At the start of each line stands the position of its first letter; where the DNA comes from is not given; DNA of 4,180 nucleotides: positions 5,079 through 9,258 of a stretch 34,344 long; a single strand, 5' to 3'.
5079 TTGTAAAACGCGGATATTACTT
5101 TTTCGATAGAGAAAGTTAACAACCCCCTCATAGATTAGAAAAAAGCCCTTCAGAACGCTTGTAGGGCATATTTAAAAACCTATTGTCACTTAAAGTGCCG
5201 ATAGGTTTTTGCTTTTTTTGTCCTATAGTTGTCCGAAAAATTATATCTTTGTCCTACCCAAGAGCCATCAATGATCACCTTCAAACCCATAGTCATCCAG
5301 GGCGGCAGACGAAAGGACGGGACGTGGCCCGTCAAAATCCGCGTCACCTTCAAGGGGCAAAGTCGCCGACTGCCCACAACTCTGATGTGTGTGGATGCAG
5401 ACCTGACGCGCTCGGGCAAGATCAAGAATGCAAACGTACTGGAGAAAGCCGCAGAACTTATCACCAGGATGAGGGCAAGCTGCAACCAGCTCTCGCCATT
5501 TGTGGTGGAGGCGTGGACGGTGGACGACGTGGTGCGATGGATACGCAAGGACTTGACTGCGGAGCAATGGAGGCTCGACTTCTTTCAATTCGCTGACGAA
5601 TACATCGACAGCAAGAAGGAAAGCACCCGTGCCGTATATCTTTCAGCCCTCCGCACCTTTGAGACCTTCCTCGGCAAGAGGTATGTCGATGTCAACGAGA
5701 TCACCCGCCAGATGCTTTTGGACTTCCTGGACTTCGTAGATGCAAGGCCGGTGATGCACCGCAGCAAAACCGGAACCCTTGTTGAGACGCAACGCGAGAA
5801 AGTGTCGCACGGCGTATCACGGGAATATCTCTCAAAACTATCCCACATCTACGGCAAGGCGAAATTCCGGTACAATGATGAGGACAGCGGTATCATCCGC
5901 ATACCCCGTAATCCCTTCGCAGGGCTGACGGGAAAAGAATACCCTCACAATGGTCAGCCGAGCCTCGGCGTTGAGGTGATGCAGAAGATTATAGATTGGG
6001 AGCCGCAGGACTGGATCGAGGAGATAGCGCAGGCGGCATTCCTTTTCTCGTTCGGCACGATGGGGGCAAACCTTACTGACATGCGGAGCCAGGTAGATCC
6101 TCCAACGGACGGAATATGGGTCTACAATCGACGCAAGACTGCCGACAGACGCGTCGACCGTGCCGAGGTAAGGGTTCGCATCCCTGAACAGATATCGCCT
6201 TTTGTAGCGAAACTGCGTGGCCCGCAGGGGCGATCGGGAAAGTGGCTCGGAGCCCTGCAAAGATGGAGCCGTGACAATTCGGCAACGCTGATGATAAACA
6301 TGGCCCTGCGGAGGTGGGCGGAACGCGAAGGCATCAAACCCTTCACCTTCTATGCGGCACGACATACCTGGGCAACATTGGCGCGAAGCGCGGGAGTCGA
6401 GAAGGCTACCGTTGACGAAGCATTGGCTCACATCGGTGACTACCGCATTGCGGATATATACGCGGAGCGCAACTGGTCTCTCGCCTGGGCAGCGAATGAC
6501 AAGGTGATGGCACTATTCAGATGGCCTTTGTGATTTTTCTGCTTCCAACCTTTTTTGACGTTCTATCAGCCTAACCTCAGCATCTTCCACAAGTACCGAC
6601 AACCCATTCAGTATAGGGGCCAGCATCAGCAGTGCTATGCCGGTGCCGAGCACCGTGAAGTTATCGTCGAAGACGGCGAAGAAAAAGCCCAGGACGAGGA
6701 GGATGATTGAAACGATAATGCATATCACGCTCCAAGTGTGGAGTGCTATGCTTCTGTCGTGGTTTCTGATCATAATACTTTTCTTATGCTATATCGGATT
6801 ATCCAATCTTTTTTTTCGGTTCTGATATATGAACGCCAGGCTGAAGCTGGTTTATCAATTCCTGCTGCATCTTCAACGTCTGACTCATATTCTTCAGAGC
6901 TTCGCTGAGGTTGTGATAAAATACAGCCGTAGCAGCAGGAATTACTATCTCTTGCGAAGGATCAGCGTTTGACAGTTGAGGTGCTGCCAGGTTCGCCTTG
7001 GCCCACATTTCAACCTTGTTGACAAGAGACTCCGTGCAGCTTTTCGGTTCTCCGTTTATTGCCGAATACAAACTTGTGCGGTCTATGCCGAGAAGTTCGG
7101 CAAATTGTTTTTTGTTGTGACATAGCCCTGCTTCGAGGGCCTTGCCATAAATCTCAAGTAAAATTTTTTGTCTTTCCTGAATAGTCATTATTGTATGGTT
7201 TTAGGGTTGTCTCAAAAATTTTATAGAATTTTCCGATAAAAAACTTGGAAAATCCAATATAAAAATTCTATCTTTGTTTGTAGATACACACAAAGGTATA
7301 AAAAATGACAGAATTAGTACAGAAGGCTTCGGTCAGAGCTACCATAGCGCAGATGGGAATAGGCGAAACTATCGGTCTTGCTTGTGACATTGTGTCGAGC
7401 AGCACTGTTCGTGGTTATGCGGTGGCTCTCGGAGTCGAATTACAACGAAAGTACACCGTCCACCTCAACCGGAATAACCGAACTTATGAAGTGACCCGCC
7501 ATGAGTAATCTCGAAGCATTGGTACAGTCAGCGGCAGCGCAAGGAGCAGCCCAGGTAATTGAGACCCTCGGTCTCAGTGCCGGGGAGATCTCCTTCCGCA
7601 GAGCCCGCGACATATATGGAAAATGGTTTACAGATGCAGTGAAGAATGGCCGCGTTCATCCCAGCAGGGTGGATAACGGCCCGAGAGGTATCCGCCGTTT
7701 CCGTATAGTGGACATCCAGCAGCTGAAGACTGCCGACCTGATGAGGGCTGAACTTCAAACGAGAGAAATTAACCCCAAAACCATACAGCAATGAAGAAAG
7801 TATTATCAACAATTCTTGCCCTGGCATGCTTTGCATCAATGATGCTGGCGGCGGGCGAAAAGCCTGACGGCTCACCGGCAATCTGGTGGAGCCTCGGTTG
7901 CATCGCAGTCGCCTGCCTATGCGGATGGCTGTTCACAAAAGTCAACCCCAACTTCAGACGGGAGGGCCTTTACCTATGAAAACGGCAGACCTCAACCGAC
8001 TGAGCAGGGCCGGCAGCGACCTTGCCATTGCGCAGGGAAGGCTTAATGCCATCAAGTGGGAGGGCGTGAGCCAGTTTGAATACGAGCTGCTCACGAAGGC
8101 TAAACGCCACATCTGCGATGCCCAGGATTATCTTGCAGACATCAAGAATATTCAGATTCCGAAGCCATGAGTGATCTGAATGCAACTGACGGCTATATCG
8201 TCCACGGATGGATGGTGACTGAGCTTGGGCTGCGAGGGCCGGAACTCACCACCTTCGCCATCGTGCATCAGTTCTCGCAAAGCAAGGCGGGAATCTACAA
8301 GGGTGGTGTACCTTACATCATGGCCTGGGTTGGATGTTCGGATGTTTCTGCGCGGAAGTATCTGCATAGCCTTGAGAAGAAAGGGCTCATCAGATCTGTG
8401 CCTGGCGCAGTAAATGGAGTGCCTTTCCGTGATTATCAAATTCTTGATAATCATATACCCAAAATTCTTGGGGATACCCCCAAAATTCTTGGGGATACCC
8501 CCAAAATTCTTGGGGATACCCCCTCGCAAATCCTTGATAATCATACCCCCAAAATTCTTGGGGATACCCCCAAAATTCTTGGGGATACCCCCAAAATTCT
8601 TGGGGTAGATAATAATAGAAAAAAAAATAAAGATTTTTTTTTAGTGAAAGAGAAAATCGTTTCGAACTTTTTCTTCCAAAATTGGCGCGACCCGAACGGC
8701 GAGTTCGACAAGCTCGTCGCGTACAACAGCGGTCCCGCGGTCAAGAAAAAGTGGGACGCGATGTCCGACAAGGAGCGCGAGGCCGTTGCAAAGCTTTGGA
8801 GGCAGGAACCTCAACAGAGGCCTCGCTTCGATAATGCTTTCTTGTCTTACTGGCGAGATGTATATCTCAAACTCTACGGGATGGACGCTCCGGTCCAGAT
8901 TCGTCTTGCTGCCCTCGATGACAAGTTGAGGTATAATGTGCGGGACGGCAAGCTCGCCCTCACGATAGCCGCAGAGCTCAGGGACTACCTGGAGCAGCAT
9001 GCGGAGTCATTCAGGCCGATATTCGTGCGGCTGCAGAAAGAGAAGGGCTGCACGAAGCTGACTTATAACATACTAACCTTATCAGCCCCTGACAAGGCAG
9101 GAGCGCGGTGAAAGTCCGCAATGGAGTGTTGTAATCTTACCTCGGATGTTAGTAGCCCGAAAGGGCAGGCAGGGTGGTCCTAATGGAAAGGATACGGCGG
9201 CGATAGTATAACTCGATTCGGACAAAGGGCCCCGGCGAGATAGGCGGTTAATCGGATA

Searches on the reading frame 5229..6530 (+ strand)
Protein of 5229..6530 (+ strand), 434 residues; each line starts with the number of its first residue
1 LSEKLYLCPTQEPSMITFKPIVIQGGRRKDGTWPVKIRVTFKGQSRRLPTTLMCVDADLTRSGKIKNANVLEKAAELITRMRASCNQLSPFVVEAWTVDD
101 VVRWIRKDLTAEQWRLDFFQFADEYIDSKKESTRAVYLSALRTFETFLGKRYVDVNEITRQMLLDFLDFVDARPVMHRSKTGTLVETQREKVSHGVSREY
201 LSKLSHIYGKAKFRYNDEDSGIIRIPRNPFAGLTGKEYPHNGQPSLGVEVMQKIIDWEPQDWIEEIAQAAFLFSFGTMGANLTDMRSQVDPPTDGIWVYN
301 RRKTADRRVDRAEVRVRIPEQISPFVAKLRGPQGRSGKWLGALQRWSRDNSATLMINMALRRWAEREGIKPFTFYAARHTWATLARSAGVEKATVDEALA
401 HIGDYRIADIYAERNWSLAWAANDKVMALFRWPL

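Call 10: search_protein_families(library=phrogs, proteins=[window:5229-6530:+], max_evalue=0.001)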
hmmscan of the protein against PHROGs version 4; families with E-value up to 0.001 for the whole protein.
window:5229-6530:+ (434 aa): 2 families
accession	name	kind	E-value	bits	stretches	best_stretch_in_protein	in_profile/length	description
phrog_1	-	integration and excision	4.2e-17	63.6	1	105-402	160-423/611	integrase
phrog_216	-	integration and excision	7.6e-05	22.9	1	355-401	164-212/301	integrase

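Call 76: search_protein_families(library=pfam, proteins=[window:5229-6530:+], max_evalue=0.01)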
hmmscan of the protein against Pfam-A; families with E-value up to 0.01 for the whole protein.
window:5229-6530:+ (434 aa): 3 families
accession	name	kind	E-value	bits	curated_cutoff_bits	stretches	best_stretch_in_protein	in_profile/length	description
PF13102.12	Phage_int_SAM_5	-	4.7e-08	33.7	22.3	1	117-211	1-82/98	Phage integrase SAM-like domain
PF00589.27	Phage_integrase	-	0.00039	20.7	27.1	1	356-413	110-167/172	Phage integrase family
PF02899.23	Phage_int_SAM_1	-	0.0016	19.1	22.3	0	128-171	11-56/83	Phage integrase, N-terminal SAM-like domain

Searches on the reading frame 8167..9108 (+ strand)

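Call 10: search_protein_families(library=phrogs, proteins=[window:8167-9108:+], max_evalue=0.001)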
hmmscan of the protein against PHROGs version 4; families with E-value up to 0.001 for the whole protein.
window:8167-9108:+ (314 aa): 2 families
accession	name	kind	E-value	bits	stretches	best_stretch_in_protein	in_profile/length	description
phrog_6969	-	unknown function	1.9e-08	35.3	1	9-96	6-93/216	-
phrog_186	-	DNA, RNA and nucleotide metabolism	0.00012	22.9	1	50-176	67-185/308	DnaD-like helicase loader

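Call 76: search_protein_families(library=pfam, proteins=[window:8167-9108:+], max_evalue=0.01)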
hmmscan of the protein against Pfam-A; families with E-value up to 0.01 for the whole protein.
window:8167-9108:+ (314 aa): 0 families
